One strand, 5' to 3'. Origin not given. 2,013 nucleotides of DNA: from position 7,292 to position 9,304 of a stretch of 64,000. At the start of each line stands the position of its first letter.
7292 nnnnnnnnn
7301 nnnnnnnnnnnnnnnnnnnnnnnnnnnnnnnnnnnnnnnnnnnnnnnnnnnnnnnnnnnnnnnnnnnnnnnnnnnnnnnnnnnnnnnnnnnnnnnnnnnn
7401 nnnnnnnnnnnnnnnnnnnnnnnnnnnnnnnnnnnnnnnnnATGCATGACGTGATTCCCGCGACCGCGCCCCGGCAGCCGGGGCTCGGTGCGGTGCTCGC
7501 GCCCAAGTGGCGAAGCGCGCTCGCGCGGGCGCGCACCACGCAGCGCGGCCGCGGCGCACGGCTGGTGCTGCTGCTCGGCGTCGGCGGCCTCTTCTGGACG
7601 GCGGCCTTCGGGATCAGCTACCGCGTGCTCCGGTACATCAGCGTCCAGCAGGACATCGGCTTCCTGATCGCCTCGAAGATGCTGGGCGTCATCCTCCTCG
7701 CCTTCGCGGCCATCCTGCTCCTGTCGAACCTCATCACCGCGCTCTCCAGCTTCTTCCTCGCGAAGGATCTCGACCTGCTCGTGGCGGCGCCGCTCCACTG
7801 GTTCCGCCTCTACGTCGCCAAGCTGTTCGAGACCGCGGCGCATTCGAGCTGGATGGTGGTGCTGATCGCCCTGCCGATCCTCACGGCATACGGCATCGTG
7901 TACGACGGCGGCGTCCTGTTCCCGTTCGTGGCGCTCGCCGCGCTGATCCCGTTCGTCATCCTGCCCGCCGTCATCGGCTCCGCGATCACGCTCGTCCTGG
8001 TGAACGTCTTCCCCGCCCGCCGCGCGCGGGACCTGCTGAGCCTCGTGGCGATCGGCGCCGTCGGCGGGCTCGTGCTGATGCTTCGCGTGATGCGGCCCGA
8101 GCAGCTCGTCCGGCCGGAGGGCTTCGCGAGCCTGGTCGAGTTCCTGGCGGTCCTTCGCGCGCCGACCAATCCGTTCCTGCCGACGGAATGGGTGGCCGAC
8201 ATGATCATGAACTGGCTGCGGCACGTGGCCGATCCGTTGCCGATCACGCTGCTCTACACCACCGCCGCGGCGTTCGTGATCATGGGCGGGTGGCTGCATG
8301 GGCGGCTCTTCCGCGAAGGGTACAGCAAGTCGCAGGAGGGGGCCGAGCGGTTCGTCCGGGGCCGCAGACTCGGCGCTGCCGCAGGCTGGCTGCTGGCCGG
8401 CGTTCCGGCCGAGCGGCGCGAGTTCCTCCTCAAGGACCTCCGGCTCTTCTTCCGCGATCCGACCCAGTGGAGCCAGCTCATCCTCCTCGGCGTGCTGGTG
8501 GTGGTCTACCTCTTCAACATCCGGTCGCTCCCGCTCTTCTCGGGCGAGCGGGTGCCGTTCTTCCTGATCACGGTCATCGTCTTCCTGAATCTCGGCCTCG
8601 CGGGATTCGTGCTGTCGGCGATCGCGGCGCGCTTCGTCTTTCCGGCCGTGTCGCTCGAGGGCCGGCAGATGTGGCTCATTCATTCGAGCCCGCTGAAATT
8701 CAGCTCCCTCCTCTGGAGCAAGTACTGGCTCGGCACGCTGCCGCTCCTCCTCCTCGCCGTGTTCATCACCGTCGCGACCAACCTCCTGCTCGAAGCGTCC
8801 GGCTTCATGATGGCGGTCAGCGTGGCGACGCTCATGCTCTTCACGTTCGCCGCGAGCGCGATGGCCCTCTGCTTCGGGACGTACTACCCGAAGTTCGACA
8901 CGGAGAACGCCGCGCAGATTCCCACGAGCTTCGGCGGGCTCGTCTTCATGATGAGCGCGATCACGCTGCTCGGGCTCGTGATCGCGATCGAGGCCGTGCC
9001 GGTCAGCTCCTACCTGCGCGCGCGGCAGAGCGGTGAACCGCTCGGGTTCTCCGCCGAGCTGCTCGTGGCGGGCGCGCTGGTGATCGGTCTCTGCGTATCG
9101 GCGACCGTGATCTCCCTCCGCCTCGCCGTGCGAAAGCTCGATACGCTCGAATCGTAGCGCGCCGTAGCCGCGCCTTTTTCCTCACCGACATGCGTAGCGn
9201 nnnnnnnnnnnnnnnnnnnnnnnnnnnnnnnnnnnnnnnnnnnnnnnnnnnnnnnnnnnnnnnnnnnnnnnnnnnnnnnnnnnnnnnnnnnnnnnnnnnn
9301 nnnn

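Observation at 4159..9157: Translationally coupled TPR / macro-like / dead-transglutaminase / ABC ATPase / giant permease operon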

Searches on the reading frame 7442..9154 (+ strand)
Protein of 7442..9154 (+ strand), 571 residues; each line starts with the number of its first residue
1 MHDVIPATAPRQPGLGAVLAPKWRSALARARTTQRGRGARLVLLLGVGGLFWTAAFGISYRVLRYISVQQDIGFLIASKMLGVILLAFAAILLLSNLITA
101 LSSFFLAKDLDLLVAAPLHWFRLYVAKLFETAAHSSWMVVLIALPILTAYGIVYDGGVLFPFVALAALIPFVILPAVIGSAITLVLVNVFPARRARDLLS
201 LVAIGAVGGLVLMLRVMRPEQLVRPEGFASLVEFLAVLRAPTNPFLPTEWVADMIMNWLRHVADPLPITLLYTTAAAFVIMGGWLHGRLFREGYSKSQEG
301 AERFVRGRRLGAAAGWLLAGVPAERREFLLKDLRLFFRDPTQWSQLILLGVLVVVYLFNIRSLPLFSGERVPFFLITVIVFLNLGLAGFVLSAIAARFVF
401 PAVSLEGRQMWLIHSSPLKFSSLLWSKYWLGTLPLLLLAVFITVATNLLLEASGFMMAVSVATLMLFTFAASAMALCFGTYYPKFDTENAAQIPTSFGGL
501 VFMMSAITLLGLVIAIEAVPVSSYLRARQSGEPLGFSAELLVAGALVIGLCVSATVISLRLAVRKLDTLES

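Call 4: search_protein_families(library=pfam, proteins=[window:7442-9154:+], max_evalue=0.1)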
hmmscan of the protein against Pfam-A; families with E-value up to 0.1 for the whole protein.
window:7442-9154:+ (571 aa): 1 family
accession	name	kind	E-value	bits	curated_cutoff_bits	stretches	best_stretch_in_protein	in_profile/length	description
PF16949.11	ABC_tran_2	-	4e-106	356.4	25.7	1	40-570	9-541/542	Putative ATP-binding cassette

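Call 5: search_protein_families(library=ncbifam, proteins=[window:7442-9154:+], max_evalue=0.1)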
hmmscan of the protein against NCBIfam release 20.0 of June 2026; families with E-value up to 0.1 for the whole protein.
window:7442-9154:+ (571 aa): 0 families

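Call 13: find_homologous_proteins(query=window:7442-9154:+)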
Query window:7442-9154:+ (571 aa): 6758 proteins with E <= 0.001 among 8000 candidates; the best 120 are listed.
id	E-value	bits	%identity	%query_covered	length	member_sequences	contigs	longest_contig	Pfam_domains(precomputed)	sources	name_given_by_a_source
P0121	0.0e+0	1171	96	100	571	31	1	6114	PF16949.12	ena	-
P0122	0.0e+0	1078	89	100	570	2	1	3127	PF16949.12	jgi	jgi:ABC-2 type transport system permease protein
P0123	0.0e+0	1037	87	98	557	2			PF16949.12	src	-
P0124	4.0e-295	998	83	99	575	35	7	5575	PF16949.12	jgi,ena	jgi:ABC-2 type transport system permease protein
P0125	2.4e-294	995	82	100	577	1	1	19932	PF16949.12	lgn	-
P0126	2.4e-293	992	82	98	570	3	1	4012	PF16949.12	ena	-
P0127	2.3e-291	986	80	100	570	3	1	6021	PF16949.12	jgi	-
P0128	4.9e-276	935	77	100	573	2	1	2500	PF16949.12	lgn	-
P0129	7.8e-273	924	75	100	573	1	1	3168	PF16949.12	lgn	-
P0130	3.2e-271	919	75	100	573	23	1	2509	PF16949.12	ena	-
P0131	7.1e-271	918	75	100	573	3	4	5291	PF16949.12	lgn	-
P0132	1.5e-270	917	75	100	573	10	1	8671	PF16949.12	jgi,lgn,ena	jgi:ABC-2 type transport system permease protein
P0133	4.8e-270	915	75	100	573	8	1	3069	PF16949.12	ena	-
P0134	1.4e-269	914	75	99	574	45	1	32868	PF16949.12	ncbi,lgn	-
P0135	2.7e-268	910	75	99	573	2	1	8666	PF16949.12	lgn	-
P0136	1.1e-267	907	76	98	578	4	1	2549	PF16949.12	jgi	-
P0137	3.7e-266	902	74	100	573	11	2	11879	PF16949.12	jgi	jgi:ABC-2 type transport system permease protein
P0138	5.2e-263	892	73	98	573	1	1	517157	PF16949.12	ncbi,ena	-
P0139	5.3e-241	819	67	99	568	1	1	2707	PF16949.12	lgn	-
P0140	2.1e-234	798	66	98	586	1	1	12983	PF16949.12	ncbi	-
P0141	8.0e-234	796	65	98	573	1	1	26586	PF16949.12,PF09847.17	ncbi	-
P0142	5.5e-233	793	64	98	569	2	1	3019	PF16949.12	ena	-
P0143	1.1e-232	792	65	98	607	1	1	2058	PF16949.12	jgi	jgi:ABC-2 type transport system permease protein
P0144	1.9e-232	791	63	100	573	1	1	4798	PF16949.12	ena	-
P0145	1.9e-232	791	64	98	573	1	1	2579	PF16949.12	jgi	-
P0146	2.7e-232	791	64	98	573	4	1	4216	PF16949.12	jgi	-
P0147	4.3e-232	790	63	100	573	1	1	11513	PF16949.12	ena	-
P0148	5.6e-232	790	63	100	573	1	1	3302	PF16949.12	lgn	-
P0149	6.2e-232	789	65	98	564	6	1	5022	PF16949.12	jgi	jgi:ABC-2 type transport system permease protein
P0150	6.7e-232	789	66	98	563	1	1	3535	PF16949.12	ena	-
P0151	3.5e-231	787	65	98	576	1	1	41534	PF16949.12,PF09847.17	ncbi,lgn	ncbi:MAG: hypothetical protein ABJD11_01630 [Gemmatimonadota bacterium]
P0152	4.1e-231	787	63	100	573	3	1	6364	PF16949.12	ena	-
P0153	5.7e-231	786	64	98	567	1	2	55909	PF16949.12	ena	-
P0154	9.4e-231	786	66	99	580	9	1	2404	PF16949.12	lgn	-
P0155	9.6e-231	786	64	98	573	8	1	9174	PF16949.12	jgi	jgi:ABC-2 type transport system permease protein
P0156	1.2e-230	785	64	98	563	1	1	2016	PF16949.12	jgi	jgi:ABC-2 type transport system permease protein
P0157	1.9e-230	785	66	98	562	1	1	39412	PF16949.12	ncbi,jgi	jgi:ABC-2 type transport system permease protein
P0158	1.9e-230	785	64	99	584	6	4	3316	PF16949.12,PF09847.17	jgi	jgi:ABC-2 type transport system permease protein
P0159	2.9e-230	784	66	98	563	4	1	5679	PF16949.12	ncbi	-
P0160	3.0e-230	784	64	98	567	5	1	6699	PF16949.12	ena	-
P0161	6.1e-230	783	65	98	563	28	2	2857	PF16949.12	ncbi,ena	-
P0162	1.3e-229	782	65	99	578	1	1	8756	PF16949.12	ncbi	-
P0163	2.2e-229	781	63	100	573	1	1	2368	PF16949.12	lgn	-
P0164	3.9e-229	780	62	100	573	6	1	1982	PF16949.12,PF09847.17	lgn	-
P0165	6.3e-229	780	65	98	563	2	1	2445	PF16949.12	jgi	jgi:ABC-2 type transport system permease protein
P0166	7.6e-229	779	65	98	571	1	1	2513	PF16949.12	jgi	jgi:ABC-2 type transport system permease protein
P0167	1.1e-228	779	65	98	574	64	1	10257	PF16949.12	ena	-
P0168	2.1e-228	778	65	98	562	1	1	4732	PF16949.12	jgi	jgi:ABC-2 type transport system permease protein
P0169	2.1e-228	778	64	99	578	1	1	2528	PF16949.12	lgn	-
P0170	3.9e-228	777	64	98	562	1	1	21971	PF16949.12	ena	-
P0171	5.4e-228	777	64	98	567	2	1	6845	PF16949.12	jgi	jgi:ABC-2 type transport system permease protein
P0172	5.4e-228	776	65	98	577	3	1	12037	PF16949.12,PF09847.17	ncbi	-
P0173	1.1e-227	775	64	99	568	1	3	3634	PF16949.12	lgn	-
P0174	2.3e-227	774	65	98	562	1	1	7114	PF16949.12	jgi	jgi:ABC-2 type transport system permease protein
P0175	4.0e-227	774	64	99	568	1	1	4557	PF16949.12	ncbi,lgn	-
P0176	5.1e-227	773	65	99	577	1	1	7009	PF16949.12,PF09847.17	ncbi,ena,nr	ncbi:MAG TPA: hypothetical protein VJU15_09225 [Gemmatimonadales bacterium]|nr:hypothetical protein 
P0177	8.1e-227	773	64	99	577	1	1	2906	PF16949.12,PF09847.17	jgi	jgi:ABC-2 type transport system permease protein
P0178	1.2e-226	772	64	100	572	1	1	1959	PF16949.12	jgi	jgi:ABC-2 type transport system permease protein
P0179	1.4e-226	772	64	99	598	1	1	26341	PF16949.12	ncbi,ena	-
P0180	2.5e-226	771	65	98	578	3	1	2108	PF16949.12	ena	-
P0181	2.6e-226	771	65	98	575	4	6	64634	PF16949.12,PF09847.17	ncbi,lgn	-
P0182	3.0e-226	771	64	99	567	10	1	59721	PF16949.12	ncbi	-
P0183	3.1e-226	771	64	99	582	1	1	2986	PF16949.12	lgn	-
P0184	3.9e-226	770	62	98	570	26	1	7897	PF16949.12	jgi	jgi:ABC-2 type transport system permease protein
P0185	4.7e-226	770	64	98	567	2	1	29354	PF16949.12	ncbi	ncbi:MAG: hypothetical protein AB7Q69_05750 [Gemmatimonadales bacterium]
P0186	5.2e-226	770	63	98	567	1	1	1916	PF16949.12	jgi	jgi:ABC-2 type transport system permease protein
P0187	1.8e-225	768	64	99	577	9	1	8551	PF16949.12,PF09847.17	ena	-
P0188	2.1e-225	768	65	98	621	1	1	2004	PF16949.12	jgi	jgi:ABC-2 type transport system permease protein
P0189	3.5e-225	767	63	98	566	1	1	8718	PF16949.12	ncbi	ncbi:MAG: hypothetical protein ABI613_08660 [Gemmatimonadota bacterium]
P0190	6.0e-225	766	64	99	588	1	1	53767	PF16949.12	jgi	jgi:ABC-2 type transport system permease protein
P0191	6.1e-225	766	64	99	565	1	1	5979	PF16949.12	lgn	-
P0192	6.4e-225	766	65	98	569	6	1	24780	PF16949.12,PF09847.17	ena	-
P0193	1.3e-224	765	63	98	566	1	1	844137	PF16949.12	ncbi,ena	-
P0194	1.3e-224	765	64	98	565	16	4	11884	PF16949.12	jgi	jgi:ABC-2 type transport system permease protein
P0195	1.4e-224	765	64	98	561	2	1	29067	PF16949.12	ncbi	-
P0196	1.4e-224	765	64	98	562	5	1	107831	PF16949.12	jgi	-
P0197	1.7e-224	765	63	99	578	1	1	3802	PF16949.12,PF09847.17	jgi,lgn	jgi:ABC-2 type transport system permease protein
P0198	2.3e-224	764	63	99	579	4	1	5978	PF16949.12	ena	-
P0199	3.1e-224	764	64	98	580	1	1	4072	PF16949.12,PF09847.17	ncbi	-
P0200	4.9e-224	763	64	98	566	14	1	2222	PF16949.12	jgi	jgi:ABC-2 type transport system permease protein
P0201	5.1e-224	763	61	99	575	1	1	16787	PF16949.12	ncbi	ncbi:MAG: hypothetical protein ABI679_04925 [Gemmatimonadota bacterium]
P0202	5.6e-224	763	63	99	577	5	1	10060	PF16949.12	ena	-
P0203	5.8e-224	763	64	99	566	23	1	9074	PF16949.12,PF09847.17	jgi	-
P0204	5.8e-224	763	63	99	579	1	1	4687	PF16949.12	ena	-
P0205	8.2e-224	763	63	99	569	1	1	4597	PF16949.12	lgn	-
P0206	1.2e-223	762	64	98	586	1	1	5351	PF16949.12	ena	-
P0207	1.3e-223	762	64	98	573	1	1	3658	PF16949.12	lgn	-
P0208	1.4e-223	762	63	98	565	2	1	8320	PF16949.12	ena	-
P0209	2.3e-223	761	63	99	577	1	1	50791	PF16949.12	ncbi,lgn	-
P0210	3.0e-223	761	63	97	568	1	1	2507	PF16949.12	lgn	-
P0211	3.6e-223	761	63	99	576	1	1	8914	PF16949.12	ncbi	-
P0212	4.2e-223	760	63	97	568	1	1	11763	PF16949.12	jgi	-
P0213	4.5e-223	760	63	99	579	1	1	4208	PF16949.12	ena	-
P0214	4.6e-223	760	65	98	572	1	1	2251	PF16949.12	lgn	-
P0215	4.7e-223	760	63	98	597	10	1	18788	PF16949.12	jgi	jgi:ABC-2 type transport system permease protein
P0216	4.8e-223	760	64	98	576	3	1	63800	PF16949.12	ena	-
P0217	5.4e-223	760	63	98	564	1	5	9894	PF16949.12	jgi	jgi:ABC-2 type transport system permease protein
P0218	6.9e-223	760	63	100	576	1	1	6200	PF16949.12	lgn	-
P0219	7.6e-223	759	62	98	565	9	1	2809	PF16949.12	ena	-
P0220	7.8e-223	759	63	99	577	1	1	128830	PF16949.12,PF09847.17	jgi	jgi:ABC-2 type transport system permease protein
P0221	9.5e-223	759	66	98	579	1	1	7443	PF16949.12,PF09847.17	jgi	jgi:ABC-2 type transport system permease protein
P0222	9.7e-223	759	63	98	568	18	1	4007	PF16949.12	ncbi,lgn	-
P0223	1.1e-222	759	64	98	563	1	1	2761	PF16949.12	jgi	jgi:ABC-2 type transport system permease protein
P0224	1.2e-222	759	63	99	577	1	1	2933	PF16949.12,PF09847.17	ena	-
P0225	1.4e-222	759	64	98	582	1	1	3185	PF16949.12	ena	-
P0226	1.6e-222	758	63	98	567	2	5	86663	PF16949.12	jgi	jgi:ABC-2 type transport system permease protein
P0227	1.9e-222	758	62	98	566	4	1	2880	PF16949.12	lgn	-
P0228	2.3e-222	758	65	97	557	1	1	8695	PF16949.12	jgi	jgi:ABC-2 type transport system permease protein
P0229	3.3e-222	757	64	98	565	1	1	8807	PF16949.12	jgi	jgi:ABC-2 type transport system permease protein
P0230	3.3e-222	757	65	99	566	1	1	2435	PF16949.12,PF09847.17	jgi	jgi:ABC-2 type transport system permease protein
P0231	3.9e-222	757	66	98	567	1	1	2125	PF16949.12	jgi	jgi:ABC-2 type transport system permease protein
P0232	4.3e-222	757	63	99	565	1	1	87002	PF16949.12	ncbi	-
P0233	5.1e-222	757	63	98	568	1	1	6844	PF16949.12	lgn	-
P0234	5.6e-222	757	64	98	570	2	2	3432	PF16949.12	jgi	jgi:ABC-2 type transport system permease protein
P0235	6.9e-222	756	64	98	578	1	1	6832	PF16949.12,PF09847.17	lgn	-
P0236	7.5e-222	756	63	100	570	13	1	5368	PF16949.12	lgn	-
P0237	7.8e-222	756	63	99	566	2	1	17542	PF16949.12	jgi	jgi:ABC-2 type transport system permease protein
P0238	8.8e-222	756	62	98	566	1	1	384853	PF16949.12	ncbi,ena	-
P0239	9.8e-222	756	64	97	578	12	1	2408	PF16949.12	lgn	-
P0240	1.3e-221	755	68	90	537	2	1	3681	PF16949.12,PF09847.17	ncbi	-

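Call 17: find_related_loci(query=A1, collection=genome_contigs, flank=8000)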
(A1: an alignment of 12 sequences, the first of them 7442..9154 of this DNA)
Query A1 (571 aa) in genome_contigs; peptide patterns used: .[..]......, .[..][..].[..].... (x = any residue, [..] = any of these).
599 stretches matched a pattern (row limit reached: there are more); 569 encode a relative of the query (tblastn E <= 1e-3); the best 80 are kept; 80 distinct loci.
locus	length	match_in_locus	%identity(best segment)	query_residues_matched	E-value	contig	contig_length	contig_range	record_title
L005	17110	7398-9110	96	1-571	0e+0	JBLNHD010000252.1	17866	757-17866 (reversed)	MAG: Gemmatimonadota bacterium isolate MAG3 PRJNA1005428_bin3_renamed_251, whole genome shotgun sequence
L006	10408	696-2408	92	1-571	0e+0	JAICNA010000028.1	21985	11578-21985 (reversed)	MAG: Gemmatimonadales bacterium isolate OF_bin.15 k141_3903481_length_21985_cov_8.9623, whole genome shotgun sequence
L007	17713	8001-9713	94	1-571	0e+0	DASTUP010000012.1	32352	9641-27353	MAG TPA_asm: Gemmatimonadales bacterium isolate SMAG_U2335 k141_752560, whole genome shotgun sequence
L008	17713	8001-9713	89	1-571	0e+0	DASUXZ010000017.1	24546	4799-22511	MAG TPA_asm: Gemmatimonadales bacterium isolate SMAG_U1882 k141_247786, whole genome shotgun sequence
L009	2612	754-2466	75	3-571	0e+0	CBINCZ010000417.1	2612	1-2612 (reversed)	MAG TPA_asm: uncultured Gemmatimonadales bacterium isolate SRR16817064_metabat2_24 genome assembly, contig: ERZ27394172.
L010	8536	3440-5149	75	3-570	0e+0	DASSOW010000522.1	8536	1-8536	MAG TPA_asm: Gemmatimonadales bacterium isolate SMAG_U1262 k141_1749811, whole genome shotgun sequence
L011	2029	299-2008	75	3-570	0e+0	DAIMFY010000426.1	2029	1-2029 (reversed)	MAG TPA_asm: Gemmatimonadales bacterium isolate CTOTU27532 NODE_23012_length_2029_cov_9.177305, whole genome shotgun seq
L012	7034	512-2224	75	3-571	0e+0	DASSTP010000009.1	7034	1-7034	MAG TPA_asm: Gemmatimonadales bacterium isolate SMAG_U544 k141_21404, whole genome shotgun sequence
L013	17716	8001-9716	75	1-570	0e+0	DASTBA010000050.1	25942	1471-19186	MAG TPA_asm: Gemmatimonadales bacterium isolate SMAG_U752 k141_520104, whole genome shotgun sequence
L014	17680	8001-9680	73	10-570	0e+0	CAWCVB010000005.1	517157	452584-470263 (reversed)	MAG: uncultured Gemmatimonadales bacterium isolate MFD01721.bin.2.149 genome assembly, contig: contig_25354, whole genom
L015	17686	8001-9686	66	7-570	0e+0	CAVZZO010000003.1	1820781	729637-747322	MAG: uncultured Gemmatimonadales bacterium isolate MFD01721.bin.1.83 genome assembly, contig: contig_6386, whole genome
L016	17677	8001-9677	65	12-570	0e+0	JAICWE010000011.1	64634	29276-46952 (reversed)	MAG: Gemmatimonadales bacterium isolate LS_FP_2_bin.27 k141_2751030_length_64634_cov_65.8429, whole genome shotgun seque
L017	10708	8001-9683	65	10-570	0e+0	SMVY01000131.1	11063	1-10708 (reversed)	MAG: Gemmatimonadetes bacterium isolate N074bin45 k141_1299729, whole genome shotgun sequence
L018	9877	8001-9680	62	12-571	0e+0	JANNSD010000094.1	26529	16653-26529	MAG: Gemmatimonadota bacterium isolate SOY_31_metabat_278 SOY_31_k141_3189953, whole genome shotgun sequence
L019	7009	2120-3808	65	6-570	0e+0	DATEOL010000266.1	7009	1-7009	MAG TPA_asm: Gemmatimonadales bacterium isolate SMAG_U8994 k141_1350503, whole genome shotgun sequence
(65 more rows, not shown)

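Call 25: search_solved_structures(query=window:7442-9154:+, max_evalue=1)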
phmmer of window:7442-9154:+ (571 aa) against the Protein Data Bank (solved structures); distinct sequences matched with E-value up to 1: 0.

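Call 31: search_protein_representatives(protein=window:7442-9154:+)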
Query: 571 residues. Proteins with E-value up to 0.001 (for the whole library): 3312; up to 1e-10: 2180; up to 1e-30: 885. The best 150 are listed.
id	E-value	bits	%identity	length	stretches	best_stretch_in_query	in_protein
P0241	4.4e-211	719.0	61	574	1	10-570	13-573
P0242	1.0e-183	628.6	56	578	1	5-570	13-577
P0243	2.9e-159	547.9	53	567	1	18-570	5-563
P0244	3.8e-146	504.7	51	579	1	17-551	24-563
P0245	1.8e-119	416.6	60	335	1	237-569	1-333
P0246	8.3e-113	394.6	39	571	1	17-568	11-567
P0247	1.6e-111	390.4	56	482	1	13-379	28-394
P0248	5.0e-110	385.4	40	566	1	17-570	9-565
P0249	1.4e-107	377.3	59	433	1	10-309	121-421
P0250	8.6e-107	374.8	62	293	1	11-293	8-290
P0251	2.1e-105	370.2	39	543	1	44-570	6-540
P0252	1.6e-104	367.3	57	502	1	143-452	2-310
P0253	1.3e-102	361.0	38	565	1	18-566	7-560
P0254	3.3e-102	359.6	38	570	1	18-570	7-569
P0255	4.4e-102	359.2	38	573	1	17-570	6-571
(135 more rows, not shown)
